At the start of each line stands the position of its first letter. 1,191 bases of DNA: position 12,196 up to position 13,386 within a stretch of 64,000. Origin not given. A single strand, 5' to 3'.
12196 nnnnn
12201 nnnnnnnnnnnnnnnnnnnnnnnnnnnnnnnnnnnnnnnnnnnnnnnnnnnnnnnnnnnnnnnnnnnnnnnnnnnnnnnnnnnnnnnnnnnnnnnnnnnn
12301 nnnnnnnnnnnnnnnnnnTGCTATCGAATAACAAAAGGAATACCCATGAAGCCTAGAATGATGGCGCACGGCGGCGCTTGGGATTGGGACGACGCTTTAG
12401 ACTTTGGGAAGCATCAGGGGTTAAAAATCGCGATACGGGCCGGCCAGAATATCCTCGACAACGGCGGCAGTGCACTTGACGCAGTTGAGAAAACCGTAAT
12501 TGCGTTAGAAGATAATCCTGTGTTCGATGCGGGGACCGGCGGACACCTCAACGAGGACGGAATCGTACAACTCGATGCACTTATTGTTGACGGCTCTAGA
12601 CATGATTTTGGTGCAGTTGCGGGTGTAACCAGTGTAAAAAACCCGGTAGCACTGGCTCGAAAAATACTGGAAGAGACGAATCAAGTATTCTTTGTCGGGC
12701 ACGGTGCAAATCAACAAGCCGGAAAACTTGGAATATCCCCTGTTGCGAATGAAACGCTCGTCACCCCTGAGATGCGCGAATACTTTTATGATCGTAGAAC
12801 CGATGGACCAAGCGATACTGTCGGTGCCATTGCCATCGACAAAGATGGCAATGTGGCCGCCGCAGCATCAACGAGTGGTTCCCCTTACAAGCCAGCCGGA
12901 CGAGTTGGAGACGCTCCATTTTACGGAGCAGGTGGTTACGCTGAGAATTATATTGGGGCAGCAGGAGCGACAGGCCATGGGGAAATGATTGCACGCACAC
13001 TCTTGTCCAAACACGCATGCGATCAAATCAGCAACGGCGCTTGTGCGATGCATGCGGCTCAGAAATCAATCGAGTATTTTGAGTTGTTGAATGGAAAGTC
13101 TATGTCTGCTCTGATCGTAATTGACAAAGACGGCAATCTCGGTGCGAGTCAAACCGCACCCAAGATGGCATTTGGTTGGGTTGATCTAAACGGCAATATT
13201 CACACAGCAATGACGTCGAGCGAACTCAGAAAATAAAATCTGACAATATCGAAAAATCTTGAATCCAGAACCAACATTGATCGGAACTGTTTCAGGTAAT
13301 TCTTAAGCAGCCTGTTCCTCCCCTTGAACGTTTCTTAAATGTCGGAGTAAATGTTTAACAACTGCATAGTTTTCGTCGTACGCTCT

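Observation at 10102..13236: LysR-controlled operon pairing a bacterial IDO-family heme dioxygenase with an asparaginase-type Ntn amidohydrolase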

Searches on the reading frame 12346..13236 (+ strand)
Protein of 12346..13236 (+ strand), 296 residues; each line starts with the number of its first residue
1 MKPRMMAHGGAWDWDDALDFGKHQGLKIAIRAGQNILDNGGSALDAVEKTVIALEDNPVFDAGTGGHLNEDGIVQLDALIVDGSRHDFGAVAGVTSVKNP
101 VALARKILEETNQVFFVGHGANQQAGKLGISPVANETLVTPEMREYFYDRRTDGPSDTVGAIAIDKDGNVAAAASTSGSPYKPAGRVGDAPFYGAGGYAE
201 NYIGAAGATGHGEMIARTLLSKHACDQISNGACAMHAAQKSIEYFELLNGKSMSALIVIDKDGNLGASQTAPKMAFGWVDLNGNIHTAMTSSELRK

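Call 3: search_protein_families(library=pfam, proteins=[window:12346-13236:+], max_evalue=0.01)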
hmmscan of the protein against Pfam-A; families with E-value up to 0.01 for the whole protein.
window:12346-13236:+ (296 aa): 1 family
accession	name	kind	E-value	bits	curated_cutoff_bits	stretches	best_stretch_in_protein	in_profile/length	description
PF01112.23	Asparaginase_2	-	5.7e-74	249.5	27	1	4-283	2-302/309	Asparaginase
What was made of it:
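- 12346..13236 (+): Asparaginase_2 (isoaspartyl peptidase / L-asparaginase, plant-type) Ntn amidohydrolase precursor. The predicted autocleavage site precedes Thr158 (codon 12817-12819). PF01112 E=5.7e-74 (call 3).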

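Call 4: search_protein_families(library=ncbifam, proteins=[window:12346-13236:+], max_evalue=0.01)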
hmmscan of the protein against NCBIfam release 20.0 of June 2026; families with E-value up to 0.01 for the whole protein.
window:12346-13236:+ (296 aa): 1 family
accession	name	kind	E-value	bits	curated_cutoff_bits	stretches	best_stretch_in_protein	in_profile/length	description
NF007589.0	PRK10226.1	equivalog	7.6e-44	149.9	567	1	25-278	31-299/321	beta-aspartyl-peptidase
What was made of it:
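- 12346..13236 (+): NCBIfam beta-aspartyl-peptidase model scores 150 bits, below the equivalog cut-off of 567 (call 4).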

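Call 6: search_solved_structures(query=window:12346-13236:+, max_evalue=0.001, show_alignments=2)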
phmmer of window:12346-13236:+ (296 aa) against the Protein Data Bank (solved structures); distinct sequences matched with E-value up to 0.001: 56.
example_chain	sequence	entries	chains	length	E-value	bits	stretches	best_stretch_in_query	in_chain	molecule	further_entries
4o0c_A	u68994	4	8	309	4.1e-52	180.9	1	2-287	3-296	Isoaspartyl peptidase/L-asparaginase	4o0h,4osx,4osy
4pvp_A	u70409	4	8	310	4.1e-52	180.8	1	2-287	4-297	Isoaspartyl peptidase/L-asparaginase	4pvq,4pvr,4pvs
4o0d_A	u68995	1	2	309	1.3e-51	179.3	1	2-287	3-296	Isoaspartyl peptidase/L-asparaginase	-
4o0g_A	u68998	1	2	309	2.1e-51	178.6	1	2-287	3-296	Isoaspartyl peptidase/L-asparaginase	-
4o0e_A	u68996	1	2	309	2.1e-51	178.6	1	2-287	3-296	Isoaspartyl peptidase/L-asparaginase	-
4o0f_A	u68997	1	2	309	2.4e-51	178.3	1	2-287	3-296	Isoaspartyl peptidase/L-asparaginase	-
3tkj_A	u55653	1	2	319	3.8e-51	177.7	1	5-287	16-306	L-asparaginase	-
4et0_A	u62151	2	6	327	7.3e-50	173.5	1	5-287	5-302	L-asparaginase | Isoaspartyl peptidase/L-asparaginase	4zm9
4o47_A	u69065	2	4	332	6.6e-48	167.1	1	1-288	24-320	Uncharacterized protein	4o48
9gaf_A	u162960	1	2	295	1.1e-39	140.1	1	30-277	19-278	PROTEIN (GLYCOSYLASPARAGINASE)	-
1p4k_A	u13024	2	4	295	4.8e-39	138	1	31-277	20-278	N(4)-(Beta-N-acetylglucosaminyl)-L-asparaginase | N(4)-(Beta-N-acetylglucosaminyl)-L-asparaginase precursor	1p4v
9gaa_A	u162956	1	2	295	5.6e-39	137.8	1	31-277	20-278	PROTEIN (GLYCOSYLASPARAGINASE)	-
9gac_A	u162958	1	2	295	7.4e-39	137.4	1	31-277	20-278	PROTEIN (GLYCOSYLASPARAGINASE)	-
3ljq_A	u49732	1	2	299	7.8e-39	137.3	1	31-277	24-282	N(4)-(Beta-N-acetylglucosaminyl)-L-asparaginase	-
4r4y_A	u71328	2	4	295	1.1e-38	136.8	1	31-277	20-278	N(4)-(Beta-N-acetylglucosaminyl)-L-asparaginase | Glycosylasparaginase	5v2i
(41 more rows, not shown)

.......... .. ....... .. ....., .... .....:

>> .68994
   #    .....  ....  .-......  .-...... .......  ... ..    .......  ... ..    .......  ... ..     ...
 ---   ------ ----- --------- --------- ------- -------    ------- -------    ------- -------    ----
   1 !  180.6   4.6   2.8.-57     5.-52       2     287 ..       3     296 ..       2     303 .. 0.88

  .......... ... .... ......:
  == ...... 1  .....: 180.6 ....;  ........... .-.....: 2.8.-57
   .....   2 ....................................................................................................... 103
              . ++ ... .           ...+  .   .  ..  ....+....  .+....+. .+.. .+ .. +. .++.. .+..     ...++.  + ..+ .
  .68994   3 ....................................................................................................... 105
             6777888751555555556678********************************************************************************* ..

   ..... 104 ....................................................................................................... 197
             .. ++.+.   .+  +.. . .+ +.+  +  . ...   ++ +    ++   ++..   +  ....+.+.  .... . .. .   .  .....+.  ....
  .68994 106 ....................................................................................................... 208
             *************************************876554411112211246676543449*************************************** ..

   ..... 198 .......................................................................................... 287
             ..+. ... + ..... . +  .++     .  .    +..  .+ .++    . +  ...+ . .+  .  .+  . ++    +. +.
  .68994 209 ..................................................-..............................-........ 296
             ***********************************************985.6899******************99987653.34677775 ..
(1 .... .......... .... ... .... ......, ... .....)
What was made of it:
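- Closest known: Glycosylasparaginase. Same: It is in the same Ntn family (E about 1e-39; call 6).
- Checked: Best solved relative is human ASRGL1, E=4e-52 (call 6).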

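Call 28: find_homologous_proteins(query=window:12346-13236:+, max_evalue=1e-20)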
Query window:12346-13236:+ (296 aa): 1039 proteins with E <= 1e-20 among 6458 candidates; the best 120 are listed.
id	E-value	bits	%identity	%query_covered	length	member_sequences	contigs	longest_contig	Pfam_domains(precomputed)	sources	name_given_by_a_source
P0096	5.9e-194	661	100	100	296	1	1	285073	PF01112.24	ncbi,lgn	ncbi:MAG: isoaspartyl peptidase/L-asparaginase [Pseudomonadota bacterium]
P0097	1.7e-144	499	76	100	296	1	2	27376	PF01112.24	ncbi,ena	-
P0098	8.4e-144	497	77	99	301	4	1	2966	PF01112.24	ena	-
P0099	1.1e-141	490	75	100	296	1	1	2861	PF01112.24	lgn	-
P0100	2.2e-138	479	74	100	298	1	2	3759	PF01112.24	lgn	-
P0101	2.9e-138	478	72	99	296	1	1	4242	PF01112.24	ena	-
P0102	2.2e-127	443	69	99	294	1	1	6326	PF01112.24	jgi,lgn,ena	-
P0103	1.1e-125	437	69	98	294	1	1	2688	PF01112.24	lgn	-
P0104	1.1e-123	431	68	98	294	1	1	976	PF01112.24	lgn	-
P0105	1.5e-121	424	66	97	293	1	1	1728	PF01112.24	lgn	-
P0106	9.3e-120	418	65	100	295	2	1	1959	PF01112.24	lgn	-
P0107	4.8e-119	415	65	99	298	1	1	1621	PF01112.24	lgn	-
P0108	5.7e-119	415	64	99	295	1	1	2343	PF01112.24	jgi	-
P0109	7.8e-119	415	63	98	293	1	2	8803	PF01112.24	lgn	-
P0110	9.5e-119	414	65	100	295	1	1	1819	PF01112.24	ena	-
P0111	3.0e-118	413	64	99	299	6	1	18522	PF01112.24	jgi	-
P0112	5.4e-118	412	65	98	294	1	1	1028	PF01112.24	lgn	-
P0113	2.9e-117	410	64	99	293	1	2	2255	PF01112.24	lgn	-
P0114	5.6e-117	409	65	99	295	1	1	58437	PF01112.24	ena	-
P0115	7.7e-116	405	64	99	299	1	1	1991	PF01112.24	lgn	-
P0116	8.9e-116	405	63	98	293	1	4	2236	PF01112.24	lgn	-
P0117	1.7e-115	404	64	99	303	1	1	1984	PF01112.24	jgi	jgi:beta-aspartyl-peptidase (threonine type)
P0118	1.9e-115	404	63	99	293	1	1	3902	PF01112.24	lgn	-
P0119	4.4e-115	402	64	99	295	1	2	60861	PF01112.24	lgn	-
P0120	6.8e-115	402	63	99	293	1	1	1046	PF01112.24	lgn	-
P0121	1.1e-114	401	63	99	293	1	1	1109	PF01112.24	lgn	-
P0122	2.2e-114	400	62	99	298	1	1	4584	PF01112.24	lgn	-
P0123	2.8e-114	400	62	99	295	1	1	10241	PF01112.24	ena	-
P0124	4.0e-114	399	64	98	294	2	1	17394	PF01112.24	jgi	-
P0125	6.6e-114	399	63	99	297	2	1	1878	PF01112.24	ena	-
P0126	1.7e-113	397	61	100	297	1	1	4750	PF01112.24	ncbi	-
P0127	2.0e-113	397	63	97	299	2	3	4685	PF01112.24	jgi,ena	-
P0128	2.6e-113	397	62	99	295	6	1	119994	PF01112.24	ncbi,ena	-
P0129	3.5e-113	396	62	100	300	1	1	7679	PF01112.24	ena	-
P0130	6.8e-113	395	61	99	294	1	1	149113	PF01112.24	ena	-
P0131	1.4e-110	388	60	99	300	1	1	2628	PF01112.24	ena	-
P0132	1.5e-110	387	64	97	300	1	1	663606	PF01112.24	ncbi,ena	-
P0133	1.7e-110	387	62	97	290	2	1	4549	PF01112.24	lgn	-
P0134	2.8e-110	387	60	100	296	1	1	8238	PF01112.24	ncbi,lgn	ncbi:MAG: isoaspartyl peptidase/L-asparaginase family protein [Chloroflexota bacterium]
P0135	3.8e-110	386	59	100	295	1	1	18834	PF01112.24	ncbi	-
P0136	4.9e-110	386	63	99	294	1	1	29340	PF01112.24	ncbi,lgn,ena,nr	ncbi:MAG: isoaspartyl peptidase/L-asparaginase [Candidatus Promineifilaceae bacterium]|nr:isoasparty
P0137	1.8e-109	384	61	95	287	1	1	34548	PF01112.24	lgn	-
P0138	4.1e-108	379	60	99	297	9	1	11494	PF01112.24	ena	-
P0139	5.8e-108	379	61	97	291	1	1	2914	PF01112.24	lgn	-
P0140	6.8e-108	379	60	98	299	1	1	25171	PF01112.24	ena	-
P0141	1.0e-107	378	58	100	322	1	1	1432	PF01112.24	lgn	-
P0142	1.3e-107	378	61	97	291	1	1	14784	PF01112.24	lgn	-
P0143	1.2e-106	375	59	97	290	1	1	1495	PF01112.24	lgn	-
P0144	1.3e-106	375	60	98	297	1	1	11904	PF01112.24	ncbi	-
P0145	4.1e-106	373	59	99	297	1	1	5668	PF01112.24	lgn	-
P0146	5.6e-106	372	58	99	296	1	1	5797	PF01112.24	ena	-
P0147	8.7e-106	372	59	96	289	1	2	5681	PF01112.24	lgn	-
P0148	9.4e-106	372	57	100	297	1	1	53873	PF01112.24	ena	-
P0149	2.4e-105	370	59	97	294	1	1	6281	PF01112.24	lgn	-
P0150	4.1e-105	370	60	99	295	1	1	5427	PF01112.24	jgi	jgi:beta-aspartyl-peptidase (threonine type)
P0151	5.1e-105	369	57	99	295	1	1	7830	PF01112.24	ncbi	-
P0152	9.0e-105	369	56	99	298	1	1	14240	PF01112.24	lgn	-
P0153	7.0e-104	366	59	99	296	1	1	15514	PF01112.24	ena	-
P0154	4.3e-103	363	58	97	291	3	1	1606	PF01112.24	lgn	-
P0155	1.8e-101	358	57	99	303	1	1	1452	PF01112.24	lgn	-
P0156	2.0e-101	358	57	99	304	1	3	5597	PF01112.24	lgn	-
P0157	2.7e-101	357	60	98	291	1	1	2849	PF01112.24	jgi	jgi:L-asparaginase / beta-aspartyl-peptidase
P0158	4.0e-101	357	56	99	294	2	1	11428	PF01112.24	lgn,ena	-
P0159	6.5e-101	356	58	98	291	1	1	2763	PF01112.24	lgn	-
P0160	1.4e-100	355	58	99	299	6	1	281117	PF01112.24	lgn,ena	-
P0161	1.6e-100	355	59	97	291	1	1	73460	PF01112.24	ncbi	-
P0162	4.1e-100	353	56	100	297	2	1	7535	PF01112.24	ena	-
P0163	7.5e-100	352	57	100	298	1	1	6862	PF01112.24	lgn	-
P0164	2.0e-99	351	58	96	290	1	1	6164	PF01112.24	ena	-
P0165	3.6e-99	350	57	99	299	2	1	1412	PF01112.24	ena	-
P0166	3.8e-99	350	56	100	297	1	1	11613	PF01112.24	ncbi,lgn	ncbi:MAG: isoaspartyl peptidase/L-asparaginase family protein [Candidatus Promineifilaceae bacterium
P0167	2.1e-98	348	55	100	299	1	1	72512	PF01112.24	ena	-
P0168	2.7e-98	347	58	96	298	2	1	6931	PF01112.24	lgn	-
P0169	1.7e-97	345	57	100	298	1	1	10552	PF01112.24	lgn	-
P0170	4.6e-97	343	57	98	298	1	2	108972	PF01112.24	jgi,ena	-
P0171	6.9e-97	343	65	78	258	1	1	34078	PF01112.24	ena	-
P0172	1.9e-96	341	56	97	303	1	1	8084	PF01112.24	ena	-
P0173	2.1e-96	341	55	100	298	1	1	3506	PF01112.24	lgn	-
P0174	2.8e-96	341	57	95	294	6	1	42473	PF01112.24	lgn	-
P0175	2.0e-95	338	55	98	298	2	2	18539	PF01112.24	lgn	-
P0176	3.1e-95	337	55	98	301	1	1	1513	PF01112.24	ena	-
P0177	6.4e-95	336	59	91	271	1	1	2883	PF01112.24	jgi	jgi:beta-aspartyl-peptidase (threonine type)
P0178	8.8e-95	336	59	91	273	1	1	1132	PF01112.24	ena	-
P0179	1.2e-94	335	55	98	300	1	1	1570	PF01112.24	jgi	-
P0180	1.9e-94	335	54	100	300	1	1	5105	PF01112.24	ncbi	-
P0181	2.1e-94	334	66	78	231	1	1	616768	PF01112.24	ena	-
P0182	3.6e-94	334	53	100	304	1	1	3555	PF01112.24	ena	-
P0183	4.4e-94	333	55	98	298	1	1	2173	PF01112.24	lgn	-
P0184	5.4e-93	330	54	98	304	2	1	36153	PF01112.24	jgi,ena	-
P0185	7.0e-93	330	55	98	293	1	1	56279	PF01112.24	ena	-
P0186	1.5e-92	328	53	97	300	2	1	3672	PF01112.24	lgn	-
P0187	1.5e-92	328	52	99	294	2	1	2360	PF01112.24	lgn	-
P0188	2.3e-92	328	54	99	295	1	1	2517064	PF01112.24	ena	-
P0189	1.3e-91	325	55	99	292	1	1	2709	PF01112.24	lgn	-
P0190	5.2e-91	323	55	99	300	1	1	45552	PF01112.24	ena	-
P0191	8.3e-91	323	54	100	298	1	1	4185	PF01112.24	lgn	-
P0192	1.4e-90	322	55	96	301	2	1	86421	PF01112.24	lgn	-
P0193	1.6e-90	322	53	98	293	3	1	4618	PF01112.24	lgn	-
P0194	3.9e-90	321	52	98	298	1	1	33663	PF01112.24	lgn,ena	-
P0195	6.2e-90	320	54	97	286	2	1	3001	PF01112.24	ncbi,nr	ncbi:MAG: isoaspartyl peptidase/L-asparaginase [Saprospiraceae bacterium]|nr:isoaspartyl peptidase/L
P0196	9.6e-90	319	52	99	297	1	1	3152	PF01112.24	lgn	-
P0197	2.7e-89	318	61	82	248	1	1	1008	PF01112.24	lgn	-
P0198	3.8e-89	317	54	96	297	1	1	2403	PF01112.24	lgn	-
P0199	3.8e-89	317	53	100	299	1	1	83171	PF01112.24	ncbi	ncbi:MAG: isoaspartyl peptidase/L-asparaginase family protein [Anaerolineae bacterium]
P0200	5.2e-89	317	53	98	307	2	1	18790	PF01112.24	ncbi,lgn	-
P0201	1.4e-87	312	53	98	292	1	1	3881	PF01112.24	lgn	-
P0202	5.5e-87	310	51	99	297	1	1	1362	PF01112.24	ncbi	-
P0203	6.2e-87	310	51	99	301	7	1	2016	PF01112.24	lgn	-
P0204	6.9e-87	310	60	81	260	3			PF01112.24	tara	tara:strand:+ start:4134 stop:4916 length:783 start_codon:yes stop_codon:yes gene_type:complete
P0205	2.9e-86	308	53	97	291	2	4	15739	PF01112.24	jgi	jgi:L-asparaginase / beta-aspartyl-peptidase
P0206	3.1e-86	308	50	98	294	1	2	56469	PF01112.24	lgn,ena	-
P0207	5.6e-86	307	51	98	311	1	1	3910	PF01112.24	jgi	jgi:beta-aspartyl-peptidase (threonine type)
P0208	6.4e-85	303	52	97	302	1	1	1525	PF01112.24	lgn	-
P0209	3.5e-84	301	52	98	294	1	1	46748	PF01112.24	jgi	jgi:L-asparaginase / beta-aspartyl-peptidase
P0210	1.5e-83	299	52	98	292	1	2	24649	PF01112.24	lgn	-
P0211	3.9e-83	298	52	97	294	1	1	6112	PF01112.24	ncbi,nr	ncbi:MAG: isoaspartyl peptidase/L-asparaginase [Saprospiraceae bacterium]|nr:isoaspartyl peptidase/L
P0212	4.2e-83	297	52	97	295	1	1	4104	PF01112.24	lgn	-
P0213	1.3e-81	293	52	96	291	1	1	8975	PF01112.24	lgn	-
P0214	4.4e-80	288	51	98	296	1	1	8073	PF01112.24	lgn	-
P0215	1.0e-79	286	50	98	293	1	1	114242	PF01112.24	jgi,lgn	jgi:beta-aspartyl-peptidase (threonine type)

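Call 31: find_encoding_contigs(protein=P0128, flank=8000, max_places=1)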
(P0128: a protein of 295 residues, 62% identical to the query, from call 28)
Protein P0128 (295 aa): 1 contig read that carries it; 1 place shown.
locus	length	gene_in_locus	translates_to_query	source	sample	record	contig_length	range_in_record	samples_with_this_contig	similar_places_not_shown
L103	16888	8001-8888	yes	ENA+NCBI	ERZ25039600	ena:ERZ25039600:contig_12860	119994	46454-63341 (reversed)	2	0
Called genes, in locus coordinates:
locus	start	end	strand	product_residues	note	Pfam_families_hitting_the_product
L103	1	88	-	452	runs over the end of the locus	-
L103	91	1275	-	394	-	PF00005:ABC_tran, PF13304:AAA_21 (faint), PF08402:TOBE_2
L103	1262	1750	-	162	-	PF13404:HTH_AsnC-type, PF13412:HTH_24, PF22482:AsnC_trans_reg_3, PF01037:AsnC_trans_reg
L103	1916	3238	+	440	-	PF00202:Aminotran_3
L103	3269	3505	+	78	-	PF02597:ThiS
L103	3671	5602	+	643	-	PF02730:AFOR_N, PF01314:AFOR_C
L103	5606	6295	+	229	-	PF01946:Thi4 (weak), PF00070:Pyr_redox (faint), PF01266:DAO, PF01494:FAD_binding_3 (weak), PF13450:NAD_binding_8 (weak)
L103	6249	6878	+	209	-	PF01266:DAO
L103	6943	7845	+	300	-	PF00892:EamA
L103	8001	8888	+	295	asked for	PF01112:Asparaginase_2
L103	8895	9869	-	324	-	PF01208:URO-D (weak)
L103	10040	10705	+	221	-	PF07302:AroM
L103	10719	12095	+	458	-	PF07969:Amidohydro_3 (faint), PF01979:Amidohydro_1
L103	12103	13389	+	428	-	PF04389:Peptidase_M28, PF01546:Peptidase_M20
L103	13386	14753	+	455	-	PF00282:Pyridoxal_deC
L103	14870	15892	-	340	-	PF01400:Astacin (weak), PF00413:Peptidase_M10 (faint), PF00045:Hemopexin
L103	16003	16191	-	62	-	PF19955:EAD1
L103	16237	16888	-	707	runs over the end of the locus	PF13365:Trypsin_2, PF04231:Endonuclease_1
